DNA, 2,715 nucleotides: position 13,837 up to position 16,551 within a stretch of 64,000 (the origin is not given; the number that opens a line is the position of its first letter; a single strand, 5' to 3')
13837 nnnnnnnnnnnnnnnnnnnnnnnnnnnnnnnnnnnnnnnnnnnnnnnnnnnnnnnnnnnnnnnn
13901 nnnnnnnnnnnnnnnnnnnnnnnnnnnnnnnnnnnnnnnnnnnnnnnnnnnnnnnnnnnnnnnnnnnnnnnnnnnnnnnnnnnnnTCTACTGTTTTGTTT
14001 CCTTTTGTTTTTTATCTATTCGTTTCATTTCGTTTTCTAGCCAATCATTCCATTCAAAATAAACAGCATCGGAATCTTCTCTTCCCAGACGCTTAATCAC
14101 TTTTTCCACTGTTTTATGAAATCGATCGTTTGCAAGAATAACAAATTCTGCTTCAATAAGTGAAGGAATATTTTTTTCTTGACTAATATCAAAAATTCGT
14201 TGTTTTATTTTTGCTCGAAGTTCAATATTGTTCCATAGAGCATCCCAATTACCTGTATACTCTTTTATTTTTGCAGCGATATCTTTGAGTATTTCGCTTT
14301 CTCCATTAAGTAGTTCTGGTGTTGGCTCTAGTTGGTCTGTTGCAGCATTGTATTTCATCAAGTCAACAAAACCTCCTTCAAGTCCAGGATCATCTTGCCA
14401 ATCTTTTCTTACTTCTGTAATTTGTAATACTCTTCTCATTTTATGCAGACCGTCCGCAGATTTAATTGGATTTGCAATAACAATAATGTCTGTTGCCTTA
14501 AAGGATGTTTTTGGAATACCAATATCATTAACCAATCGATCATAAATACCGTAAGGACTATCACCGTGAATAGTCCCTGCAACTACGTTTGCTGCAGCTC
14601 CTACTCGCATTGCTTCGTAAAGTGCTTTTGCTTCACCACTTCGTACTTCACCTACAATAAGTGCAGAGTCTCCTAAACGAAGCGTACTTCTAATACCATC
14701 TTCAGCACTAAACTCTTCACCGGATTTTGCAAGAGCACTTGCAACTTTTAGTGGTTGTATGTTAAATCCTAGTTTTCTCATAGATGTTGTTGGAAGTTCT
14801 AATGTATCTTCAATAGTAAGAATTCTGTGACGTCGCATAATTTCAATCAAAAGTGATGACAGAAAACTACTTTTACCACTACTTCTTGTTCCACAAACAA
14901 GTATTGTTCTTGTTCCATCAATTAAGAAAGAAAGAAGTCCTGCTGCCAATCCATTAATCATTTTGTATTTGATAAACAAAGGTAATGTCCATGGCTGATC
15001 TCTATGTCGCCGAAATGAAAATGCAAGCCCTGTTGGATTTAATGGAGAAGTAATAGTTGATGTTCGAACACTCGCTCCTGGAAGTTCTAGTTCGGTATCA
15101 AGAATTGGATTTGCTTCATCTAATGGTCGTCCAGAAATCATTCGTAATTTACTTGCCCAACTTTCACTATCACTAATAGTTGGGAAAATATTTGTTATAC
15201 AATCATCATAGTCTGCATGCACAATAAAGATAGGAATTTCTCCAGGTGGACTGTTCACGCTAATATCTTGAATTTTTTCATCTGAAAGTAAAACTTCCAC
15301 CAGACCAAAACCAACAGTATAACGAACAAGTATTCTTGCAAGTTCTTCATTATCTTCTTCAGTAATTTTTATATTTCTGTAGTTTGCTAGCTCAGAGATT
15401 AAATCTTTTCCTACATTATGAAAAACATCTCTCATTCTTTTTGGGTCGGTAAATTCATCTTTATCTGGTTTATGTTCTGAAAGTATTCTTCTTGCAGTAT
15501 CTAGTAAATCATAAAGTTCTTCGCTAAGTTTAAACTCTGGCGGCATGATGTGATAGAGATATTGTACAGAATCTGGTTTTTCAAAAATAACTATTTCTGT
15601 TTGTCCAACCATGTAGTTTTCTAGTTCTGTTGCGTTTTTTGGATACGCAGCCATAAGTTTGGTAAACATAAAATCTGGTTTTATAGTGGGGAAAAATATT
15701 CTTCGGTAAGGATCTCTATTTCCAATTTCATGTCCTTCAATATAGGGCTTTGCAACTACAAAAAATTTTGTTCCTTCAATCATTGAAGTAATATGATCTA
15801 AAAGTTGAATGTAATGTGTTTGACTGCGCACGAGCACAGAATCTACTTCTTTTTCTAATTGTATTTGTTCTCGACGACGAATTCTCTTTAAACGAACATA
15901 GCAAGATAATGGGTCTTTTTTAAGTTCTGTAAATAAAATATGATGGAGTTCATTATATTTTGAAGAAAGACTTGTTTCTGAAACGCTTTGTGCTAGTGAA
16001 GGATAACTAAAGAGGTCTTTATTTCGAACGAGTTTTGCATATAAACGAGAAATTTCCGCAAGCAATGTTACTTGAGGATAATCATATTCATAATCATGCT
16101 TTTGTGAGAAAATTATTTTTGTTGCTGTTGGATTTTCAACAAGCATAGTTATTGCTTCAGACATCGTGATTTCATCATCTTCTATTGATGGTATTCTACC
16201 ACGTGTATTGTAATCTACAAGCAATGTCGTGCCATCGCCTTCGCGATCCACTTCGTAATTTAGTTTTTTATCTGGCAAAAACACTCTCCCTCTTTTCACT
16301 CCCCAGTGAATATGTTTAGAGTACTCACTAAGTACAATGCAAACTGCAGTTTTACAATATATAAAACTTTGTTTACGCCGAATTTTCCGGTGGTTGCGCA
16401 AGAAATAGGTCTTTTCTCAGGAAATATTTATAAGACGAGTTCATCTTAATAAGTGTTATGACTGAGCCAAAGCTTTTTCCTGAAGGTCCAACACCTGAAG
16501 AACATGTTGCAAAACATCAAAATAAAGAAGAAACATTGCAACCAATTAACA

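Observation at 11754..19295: Type IV pilus/archaellum-like assembly module with an oversized ATPase and three tandem paralogous membrane proteins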

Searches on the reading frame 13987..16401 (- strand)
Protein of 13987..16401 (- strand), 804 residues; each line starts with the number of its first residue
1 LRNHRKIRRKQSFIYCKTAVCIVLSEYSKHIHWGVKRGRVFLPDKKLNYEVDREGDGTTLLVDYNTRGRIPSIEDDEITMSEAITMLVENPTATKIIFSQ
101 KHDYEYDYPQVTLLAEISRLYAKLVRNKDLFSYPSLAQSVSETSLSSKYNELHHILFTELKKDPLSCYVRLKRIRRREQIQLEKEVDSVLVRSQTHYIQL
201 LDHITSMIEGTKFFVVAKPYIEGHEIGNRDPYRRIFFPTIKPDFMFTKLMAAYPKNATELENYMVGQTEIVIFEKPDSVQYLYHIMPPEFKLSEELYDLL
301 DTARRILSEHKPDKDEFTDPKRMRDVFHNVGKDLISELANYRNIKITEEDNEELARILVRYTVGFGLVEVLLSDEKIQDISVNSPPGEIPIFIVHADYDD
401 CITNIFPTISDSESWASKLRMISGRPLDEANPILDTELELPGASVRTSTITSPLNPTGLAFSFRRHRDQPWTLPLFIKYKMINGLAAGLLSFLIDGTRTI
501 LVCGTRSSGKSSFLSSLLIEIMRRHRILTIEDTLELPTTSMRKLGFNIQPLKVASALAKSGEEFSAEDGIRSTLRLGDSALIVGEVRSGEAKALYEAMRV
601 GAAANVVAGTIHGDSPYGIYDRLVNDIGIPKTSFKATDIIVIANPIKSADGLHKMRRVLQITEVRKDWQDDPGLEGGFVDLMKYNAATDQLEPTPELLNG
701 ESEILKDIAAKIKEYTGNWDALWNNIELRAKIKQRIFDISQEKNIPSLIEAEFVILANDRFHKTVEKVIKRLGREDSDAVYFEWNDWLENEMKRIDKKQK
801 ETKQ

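Call 3: search_protein_families(library=pfam, proteins=[window:13987-16401:-], max_evalue=0.1)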
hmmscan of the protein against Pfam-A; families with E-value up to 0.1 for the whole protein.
window:13987-16401:- (804 aa): 3 families
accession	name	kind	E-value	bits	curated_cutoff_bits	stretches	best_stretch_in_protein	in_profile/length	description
PF00437.27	T2SSE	-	8.5e-15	54.7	24.9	1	439-643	86-274/370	Type II/IV secretion system protein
PF00350.29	Dynamin_N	-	0.014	15.8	27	1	500-518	1-19/168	Dynamin family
PF01580.24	FtsK_SpoIIIE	-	0.041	13.8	24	1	499-524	41-66/221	FtsK/SpoIIIE family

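Call 4: search_protein_families(library=ncbifam, proteins=[window:13987-16401:-], max_evalue=0.1)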
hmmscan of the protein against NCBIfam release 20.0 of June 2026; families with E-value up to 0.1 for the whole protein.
window:13987-16401:- (804 aa): 14 families
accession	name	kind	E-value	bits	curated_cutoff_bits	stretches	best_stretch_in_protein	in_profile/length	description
NF058587.1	archaellum_moto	equivalog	2.9e-37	128.6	550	1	321-738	94-501/527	archaellum flagellar ATPase motor FlaI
TIGR03819.1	heli_sec_ATPase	hypoth_equivalog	6e-30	104.6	373.15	1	343-623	30-297/340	TadA family conjugal transfer-associated ATPase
TIGR02788.1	VirB11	equivalog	3e-17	62.6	249.95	1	490-625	137-264/308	P-type DNA transfer ATPase VirB11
TIGR02782.1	TrbB_P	equivalog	4.3e-17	62.3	304.55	1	411-665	53-294/303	P-type conjugative transfer ATPase TrbB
NF053672.1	bindosome_BasE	exception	8.1e-14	51.2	1000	1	363-663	136-429/512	bindosome assembly system ATPase subunit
NF041000.1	ATPase_ComGA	equivalog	4.1e-11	42.4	300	1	494-642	125-260/267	competence type IV pilus ATPase ComGA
NF010475.0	PRK13900.1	equivalog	1.1e-10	41.1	389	1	491-621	154-277/333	type IV secretion system ATPase VirB11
NF010469.0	PRK13894.1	subfamily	2.3e-10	40.3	508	1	362-633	22-274/320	conjugal transfer ATPase TrbB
NF010425.0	PRK13851.1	equivalog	2.8e-10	39.6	461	1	483-625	148-282/344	type IV secretion system protein VirB11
NF010407.0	PRK13833.1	subfamily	1.2e-09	38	499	1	428-624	78-260/323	conjugal transfer protein TrbB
TIGR01420.1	pilT_fam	subfamily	9.1e-07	28.4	319.1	1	499-625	124-241/343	PilT/PilU family type 4a pilus ATPase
TIGR02525.1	plasmid_TraJ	equivalog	7.6e-06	25.1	368.3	1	489-627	141-273/372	plasmid transfer ATPase TraJ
NF053534.1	T4PilAsmATPsTfpB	equivalog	0.00027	19.5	850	1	499-644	338-469/584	type IV pilus assembly ATPase TfpB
TIGR02524.1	dot_icm_DotB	equivalog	0.0013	18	463.3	1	499-625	136-258/358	Dot/Icm type IV secretion system ATPase DotB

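Call 7: find_homologous_proteins(query=window:13987-16401:-, max_evalue=0.00001)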
Query window:13987-16401:- (804 aa): 4953 proteins with E <= 0.00001 among 8000 candidates; the best 120 are listed.
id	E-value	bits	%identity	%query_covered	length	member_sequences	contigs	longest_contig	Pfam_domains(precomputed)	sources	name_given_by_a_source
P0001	0.0e+0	1719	100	95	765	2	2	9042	PF00437.27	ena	-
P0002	0.0e+0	1539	88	94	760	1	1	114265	PF00437.27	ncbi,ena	-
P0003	0.0e+0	1530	87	94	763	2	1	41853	PF00437.27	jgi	-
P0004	0.0e+0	1428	81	94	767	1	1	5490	PF00437.27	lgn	-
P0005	0.0e+0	1423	80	95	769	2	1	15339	PF00437.27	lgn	-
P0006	0.0e+0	1413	81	94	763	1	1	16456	PF00437.27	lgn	-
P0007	0.0e+0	1405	80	94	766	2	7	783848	PF00437.27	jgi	-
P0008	0.0e+0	1402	79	95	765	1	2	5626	PF00437.27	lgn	-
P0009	0.0e+0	1396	80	94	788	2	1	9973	PF00437.27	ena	-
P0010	0.0e+0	1395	79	94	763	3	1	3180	PF00437.27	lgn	-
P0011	0.0e+0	1394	78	94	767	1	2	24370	PF00437.27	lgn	-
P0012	0.0e+0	1394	79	93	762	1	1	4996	PF00437.27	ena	-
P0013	0.0e+0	1393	79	94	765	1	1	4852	PF00437.27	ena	-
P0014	0.0e+0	1393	78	94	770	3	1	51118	PF00437.27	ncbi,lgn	ncbi:MAG: ATPase, T2SS/T4P/T4SS family [Candidatus Woesearchaeota archaeon]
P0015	0.0e+0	1390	79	93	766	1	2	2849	PF00437.27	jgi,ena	jgi:type IV secretory pathway ATPase VirB11/archaellum biosynthesis ATPase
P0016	0.0e+0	1388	79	93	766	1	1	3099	PF00437.27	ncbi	-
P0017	0.0e+0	1388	79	94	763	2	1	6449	PF00437.27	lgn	-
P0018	0.0e+0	1386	80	93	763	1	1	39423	PF00437.27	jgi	jgi:type IV secretory pathway ATPase VirB11/archaellum biosynthesis ATPase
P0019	0.0e+0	1380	77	94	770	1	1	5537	PF00437.27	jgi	-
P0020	0.0e+0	1379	78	94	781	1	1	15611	PF00437.27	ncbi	-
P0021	0.0e+0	1378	78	94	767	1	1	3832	PF00437.27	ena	-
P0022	0.0e+0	1377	79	93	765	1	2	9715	PF00437.27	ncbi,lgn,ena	-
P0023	0.0e+0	1375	76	95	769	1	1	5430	PF00437.27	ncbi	ncbi:MAG: ATPase, T2SS/T4P/T4SS family [Nanoarchaeota archaeon]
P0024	0.0e+0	1373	76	95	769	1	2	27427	PF00437.27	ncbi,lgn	ncbi:MAG: ATPase, T2SS/T4P/T4SS family [Nanoarchaeota archaeon]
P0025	0.0e+0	1373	78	94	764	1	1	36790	PF00437.27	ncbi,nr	ncbi:MAG: type II/IV secretion system ATPase subunit [Nanoarchaeota archaeon]|nr:type II/IV secretio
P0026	0.0e+0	1364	77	94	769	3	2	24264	PF00437.27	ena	-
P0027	0.0e+0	1364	79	93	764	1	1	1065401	PF00437.27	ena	-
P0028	0.0e+0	1348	80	89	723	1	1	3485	PF00437.27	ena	-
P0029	0.0e+0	1337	75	94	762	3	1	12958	PF00437.27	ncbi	-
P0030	0.0e+0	1330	77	93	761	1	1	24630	PF00437.27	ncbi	ncbi:MAG: ATPase, T2SS/T4P/T4SS family [Nanobdellota archaeon]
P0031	0.0e+0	1327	73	99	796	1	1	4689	PF00437.27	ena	-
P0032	0.0e+0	1317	75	94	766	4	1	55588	PF00437.27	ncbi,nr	ncbi:MAG: ATPase, T2SS/T4P/T4SS family [Candidatus Nanoarchaeia archaeon]|nr:ATPase, T2SS/T4P/T4SS f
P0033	0.0e+0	1313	75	93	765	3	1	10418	PF00437.27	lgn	-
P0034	0.0e+0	1312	73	94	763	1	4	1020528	PF00437.27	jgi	jgi:archaeal flagellar protein FlaI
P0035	0.0e+0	1309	74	61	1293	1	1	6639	PF00437.27,PF14528.12,PF14890.12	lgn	-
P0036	0.0e+0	1306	74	94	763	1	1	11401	PF00437.27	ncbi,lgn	ncbi:MAG: ATPase, T2SS/T4P/T4SS family [Candidatus Woesearchaeota archaeon]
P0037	0.0e+0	1301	74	93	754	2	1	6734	PF00437.27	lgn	-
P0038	0.0e+0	1301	74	94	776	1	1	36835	PF00437.27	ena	-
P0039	0.0e+0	1297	72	95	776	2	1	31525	PF00437.27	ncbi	-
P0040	0.0e+0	1284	73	94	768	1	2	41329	PF00437.27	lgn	-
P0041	0.0e+0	1267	73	93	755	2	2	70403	PF00437.27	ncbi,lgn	ncbi:MAG: ATPase, T2SS/T4P/T4SS family [Candidatus Woesearchaeota archaeon]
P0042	0.0e+0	1221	74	89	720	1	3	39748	PF00437.27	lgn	-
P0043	0.0e+0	1208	80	80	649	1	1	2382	PF00437.27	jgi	jgi:type IV secretory pathway ATPase VirB11/archaellum biosynthesis ATPase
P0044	0.0e+0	1109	61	94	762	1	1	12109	PF00437.27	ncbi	-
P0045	0.0e+0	1108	62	94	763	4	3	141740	PF00437.27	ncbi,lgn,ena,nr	ncbi:MAG: type II/IV secretion system ATPase subunit [Nanoarchaeota archaeon]|nr:type II/IV secretio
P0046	0.0e+0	1108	61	94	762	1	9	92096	PF00437.27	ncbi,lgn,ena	-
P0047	0.0e+0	1108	61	94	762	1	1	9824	PF00437.27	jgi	jgi:archaeal flagellar protein FlaI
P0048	0.0e+0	1105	65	92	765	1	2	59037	PF00437.27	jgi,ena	-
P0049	0.0e+0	1103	60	96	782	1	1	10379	PF00437.27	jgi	jgi:type IV secretory pathway ATPase VirB11/archaellum biosynthesis ATPase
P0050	0.0e+0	1103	64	93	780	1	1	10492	PF00437.27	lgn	-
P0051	0.0e+0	1101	61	96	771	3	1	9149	PF00437.27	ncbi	-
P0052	0.0e+0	1100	64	93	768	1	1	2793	PF00437.27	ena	-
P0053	0.0e+0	1100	62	95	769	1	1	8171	PF00437.27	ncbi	-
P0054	0.0e+0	1099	62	94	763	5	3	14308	PF00437.27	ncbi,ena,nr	ncbi:hypothetical protein CMO90_04170 [Candidatus Woesearchaeota archaeon]|nr:hypothetical protein [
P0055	0.0e+0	1097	65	93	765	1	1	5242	PF00437.27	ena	-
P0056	0.0e+0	1096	61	94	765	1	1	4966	PF00437.27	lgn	-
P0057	0.0e+0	1095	60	95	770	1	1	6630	PF00437.27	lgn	-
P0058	0.0e+0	1095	62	93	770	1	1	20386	PF00437.27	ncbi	-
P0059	0.0e+0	1094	61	93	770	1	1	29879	PF00437.27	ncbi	-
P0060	0.0e+0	1092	62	92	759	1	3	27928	PF00437.27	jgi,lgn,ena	jgi:type IV secretory pathway ATPase VirB11/archaellum biosynthesis ATPase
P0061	0.0e+0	1092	64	94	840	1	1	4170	PF00437.27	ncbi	-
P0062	0.0e+0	1091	62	92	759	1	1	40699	PF00437.27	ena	-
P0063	0.0e+0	1091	61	92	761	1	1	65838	PF00437.27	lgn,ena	-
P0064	0.0e+0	1091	62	93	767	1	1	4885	PF00437.27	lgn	-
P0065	0.0e+0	1089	64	93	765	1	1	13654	PF00437.27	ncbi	ncbi:ATPase, T2SS/T4P/T4SS family [Thermoproteota archaeon]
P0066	0.0e+0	1089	62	92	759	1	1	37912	PF00437.27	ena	-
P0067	0.0e+0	1087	61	94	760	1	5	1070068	PF00437.27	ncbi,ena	-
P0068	0.0e+0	1087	62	94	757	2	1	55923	PF00437.27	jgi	-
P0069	0.0e+0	1087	63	94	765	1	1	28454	PF00437.27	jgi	jgi:archaeal flagellar protein FlaI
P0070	0.0e+0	1086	61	93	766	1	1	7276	PF00437.27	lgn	-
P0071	0.0e+0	1086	61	95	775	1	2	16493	PF00437.27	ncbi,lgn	-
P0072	0.0e+0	1086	61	93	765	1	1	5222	PF00437.27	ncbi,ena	-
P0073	0.0e+0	1086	61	94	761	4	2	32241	PF00437.27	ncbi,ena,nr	ncbi:type II/IV secretion system ATPase subunit [archaeon]|nr:type II/IV secretion system ATPase sub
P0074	0.0e+0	1086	62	94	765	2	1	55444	PF00437.27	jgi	-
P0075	0.0e+0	1086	65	93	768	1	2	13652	PF00437.27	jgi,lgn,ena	-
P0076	0.0e+0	1086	64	93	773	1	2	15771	PF00437.27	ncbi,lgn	ncbi:MAG: ATPase, T2SS/T4P/T4SS family [Candidatus Nanoarchaeia archaeon]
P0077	0.0e+0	1085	61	93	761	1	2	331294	PF00437.27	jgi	-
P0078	0.0e+0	1085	63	95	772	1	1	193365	PF00437.27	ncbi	-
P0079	0.0e+0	1084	61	93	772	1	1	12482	PF00437.27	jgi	jgi:type IV secretory pathway ATPase VirB11/archaellum biosynthesis ATPase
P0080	0.0e+0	1084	64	93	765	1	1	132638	PF00437.27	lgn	-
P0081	0.0e+0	1083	61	95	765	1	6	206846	PF00437.27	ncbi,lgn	ncbi:MAG: ATPase, T2SS/T4P/T4SS family [Candidatus Woesearchaeota archaeon]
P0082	0.0e+0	1083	59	95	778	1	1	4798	PF00437.27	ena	-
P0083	0.0e+0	1083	64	93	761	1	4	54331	PF00437.27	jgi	jgi:archaeal flagellar protein FlaI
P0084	0.0e+0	1083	63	93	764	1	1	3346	PF00437.27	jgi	-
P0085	0.0e+0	1082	61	93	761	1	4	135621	PF00437.27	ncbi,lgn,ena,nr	ncbi:MAG: type II/IV secretion system ATPase subunit [Nanoarchaeota archaeon]|nr:type II/IV secretio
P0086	0.0e+0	1082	62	93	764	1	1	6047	PF00437.27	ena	-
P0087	0.0e+0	1082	61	94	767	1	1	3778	PF00437.27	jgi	jgi:type IV secretory pathway ATPase VirB11/archaellum biosynthesis ATPase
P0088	0.0e+0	1082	63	93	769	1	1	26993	PF00437.27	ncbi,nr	ncbi:hypothetical protein GF327_03305 [Candidatus Woesearchaeota archaeon]|nr:hypothetical protein [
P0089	0.0e+0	1081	62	92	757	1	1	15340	PF00437.27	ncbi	ncbi:MAG: type II/IV secretion system ATPase subunit [archaeon]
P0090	0.0e+0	1081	64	93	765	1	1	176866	PF00437.27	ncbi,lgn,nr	ncbi:type II/IV secretion system ATPase subunit [Candidatus Woesearchaeota archaeon]|nr:type II/IV s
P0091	0.0e+0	1081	60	92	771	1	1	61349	PF00437.27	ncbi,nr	ncbi:type II/IV secretion system ATPase subunit [Candidatus Woesearchaeota archaeon]|nr:type II/IV s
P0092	0.0e+0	1081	62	93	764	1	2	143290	PF00437.27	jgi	jgi:archaeal flagellar protein FlaI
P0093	0.0e+0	1080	62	92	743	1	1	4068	PF00437.27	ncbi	-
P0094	0.0e+0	1079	60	94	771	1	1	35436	PF00437.27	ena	-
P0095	0.0e+0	1079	63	94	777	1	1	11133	PF00437.27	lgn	-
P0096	0.0e+0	1079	61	93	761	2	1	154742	PF00437.27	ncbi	ncbi:MAG: type II/IV secretion system ATPase subunit [archaeon]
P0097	0.0e+0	1079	59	94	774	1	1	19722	PF00437.27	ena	-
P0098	0.0e+0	1078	60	96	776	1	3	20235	PF00437.27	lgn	-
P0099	0.0e+0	1078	61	96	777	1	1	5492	PF00437.27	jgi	jgi:archaeal flagellar protein FlaI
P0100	0.0e+0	1078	63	93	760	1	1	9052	PF00437.27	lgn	-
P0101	0.0e+0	1077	62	93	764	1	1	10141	PF00437.27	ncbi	-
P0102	0.0e+0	1077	62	93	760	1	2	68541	PF00437.27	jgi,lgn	-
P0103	0.0e+0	1077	62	94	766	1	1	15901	PF00437.27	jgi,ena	-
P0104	0.0e+0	1076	61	93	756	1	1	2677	PF00437.27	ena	-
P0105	0.0e+0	1076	59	95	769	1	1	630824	PF00437.27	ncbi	ncbi:MAG: ATPase, T2SS/T4P/T4SS family [Candidatus Nanoarchaeia archaeon]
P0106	0.0e+0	1076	61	92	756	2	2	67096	PF00437.27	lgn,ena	-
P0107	0.0e+0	1076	62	94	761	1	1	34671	PF00437.27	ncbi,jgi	-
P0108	0.0e+0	1075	62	93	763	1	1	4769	PF00437.27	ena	-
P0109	0.0e+0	1075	62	93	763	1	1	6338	PF00437.27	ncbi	-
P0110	0.0e+0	1075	62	95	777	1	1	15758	PF00437.27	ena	-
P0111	0.0e+0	1075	62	93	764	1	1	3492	PF00437.27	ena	-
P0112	0.0e+0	1075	59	94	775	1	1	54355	PF00437.27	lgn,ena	-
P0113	0.0e+0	1075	59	94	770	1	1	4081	PF00437.27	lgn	-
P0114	0.0e+0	1074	63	93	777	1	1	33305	PF00437.27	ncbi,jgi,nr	ncbi:type II/IV secretion system ATPase subunit [Candidatus Woesearchaeota archaeon]|nr:type II/IV s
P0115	0.0e+0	1074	63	94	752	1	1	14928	PF00437.27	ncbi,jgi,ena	-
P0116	0.0e+0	1073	63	94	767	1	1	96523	PF00437.27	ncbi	-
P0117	0.0e+0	1073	63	95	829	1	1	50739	PF00437.27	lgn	-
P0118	0.0e+0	1073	62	93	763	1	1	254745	PF00437.27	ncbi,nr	ncbi:type II/IV secretion system ATPase subunit [Candidatus Woesearchaeota archaeon]|nr:type II/IV s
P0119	0.0e+0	1073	63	94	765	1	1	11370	PF00437.27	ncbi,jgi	-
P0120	0.0e+0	1072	62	93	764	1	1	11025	PF00437.27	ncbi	ncbi:MAG: type II/IV secretion system ATPase subunit [Candidatus Woesearchaeota archaeon]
